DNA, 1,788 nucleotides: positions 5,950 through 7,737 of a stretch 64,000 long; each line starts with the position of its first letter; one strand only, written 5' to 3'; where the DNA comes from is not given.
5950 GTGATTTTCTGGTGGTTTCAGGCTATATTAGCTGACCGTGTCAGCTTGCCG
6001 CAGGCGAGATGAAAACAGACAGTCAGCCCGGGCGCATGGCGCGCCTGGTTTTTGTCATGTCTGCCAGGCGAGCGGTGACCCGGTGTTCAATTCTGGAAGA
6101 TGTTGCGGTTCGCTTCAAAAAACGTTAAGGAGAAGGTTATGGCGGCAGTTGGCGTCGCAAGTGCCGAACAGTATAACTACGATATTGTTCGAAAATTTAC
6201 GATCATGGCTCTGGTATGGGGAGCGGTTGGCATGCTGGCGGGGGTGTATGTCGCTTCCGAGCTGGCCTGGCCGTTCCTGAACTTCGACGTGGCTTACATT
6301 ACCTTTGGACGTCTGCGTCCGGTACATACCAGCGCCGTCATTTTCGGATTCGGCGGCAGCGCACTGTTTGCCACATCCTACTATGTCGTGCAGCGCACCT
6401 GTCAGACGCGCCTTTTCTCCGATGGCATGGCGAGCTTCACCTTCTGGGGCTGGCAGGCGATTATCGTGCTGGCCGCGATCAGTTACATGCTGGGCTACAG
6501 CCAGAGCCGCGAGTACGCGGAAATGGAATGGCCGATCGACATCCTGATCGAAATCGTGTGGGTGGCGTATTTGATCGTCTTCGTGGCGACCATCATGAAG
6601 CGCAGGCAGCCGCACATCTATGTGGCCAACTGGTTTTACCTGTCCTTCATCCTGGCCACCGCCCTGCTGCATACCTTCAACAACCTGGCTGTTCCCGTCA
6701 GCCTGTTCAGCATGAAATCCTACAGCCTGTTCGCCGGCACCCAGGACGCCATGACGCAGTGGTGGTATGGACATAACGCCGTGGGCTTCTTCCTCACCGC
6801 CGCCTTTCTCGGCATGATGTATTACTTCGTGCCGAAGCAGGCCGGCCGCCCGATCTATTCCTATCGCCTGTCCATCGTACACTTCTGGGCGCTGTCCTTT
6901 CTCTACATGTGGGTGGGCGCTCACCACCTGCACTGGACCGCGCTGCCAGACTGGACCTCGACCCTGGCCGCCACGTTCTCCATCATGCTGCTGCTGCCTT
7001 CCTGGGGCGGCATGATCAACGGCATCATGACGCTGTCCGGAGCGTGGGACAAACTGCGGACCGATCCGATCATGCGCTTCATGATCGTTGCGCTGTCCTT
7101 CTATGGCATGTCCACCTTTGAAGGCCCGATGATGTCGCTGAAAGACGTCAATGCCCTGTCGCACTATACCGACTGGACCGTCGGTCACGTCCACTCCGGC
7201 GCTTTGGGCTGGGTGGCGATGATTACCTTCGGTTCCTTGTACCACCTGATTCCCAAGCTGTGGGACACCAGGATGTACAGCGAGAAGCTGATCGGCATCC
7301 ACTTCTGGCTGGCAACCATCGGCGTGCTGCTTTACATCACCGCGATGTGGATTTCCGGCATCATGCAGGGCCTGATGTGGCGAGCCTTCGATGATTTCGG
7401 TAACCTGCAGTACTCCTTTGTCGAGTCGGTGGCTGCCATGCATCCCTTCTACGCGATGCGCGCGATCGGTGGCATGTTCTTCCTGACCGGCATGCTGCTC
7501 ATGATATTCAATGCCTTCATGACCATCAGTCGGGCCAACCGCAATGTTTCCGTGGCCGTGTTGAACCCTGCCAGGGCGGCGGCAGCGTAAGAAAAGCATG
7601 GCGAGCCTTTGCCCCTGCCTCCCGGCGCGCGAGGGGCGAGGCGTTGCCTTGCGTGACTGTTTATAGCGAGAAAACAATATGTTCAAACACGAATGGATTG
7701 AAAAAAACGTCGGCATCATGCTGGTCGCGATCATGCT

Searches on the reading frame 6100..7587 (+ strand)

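Call 80: search_protein_families(library=pfam, proteins=[window:6100-7587:+], max_evalue=0.00001)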
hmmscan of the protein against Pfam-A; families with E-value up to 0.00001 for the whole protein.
window:6100-7587:+ (496 aa): 1 family
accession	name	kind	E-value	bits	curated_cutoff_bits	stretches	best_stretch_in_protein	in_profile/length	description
PF00115.25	COX1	-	2.5e-125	419.2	34.8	1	28-459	1-435/436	Cytochrome C and Quinol oxidase polypeptide I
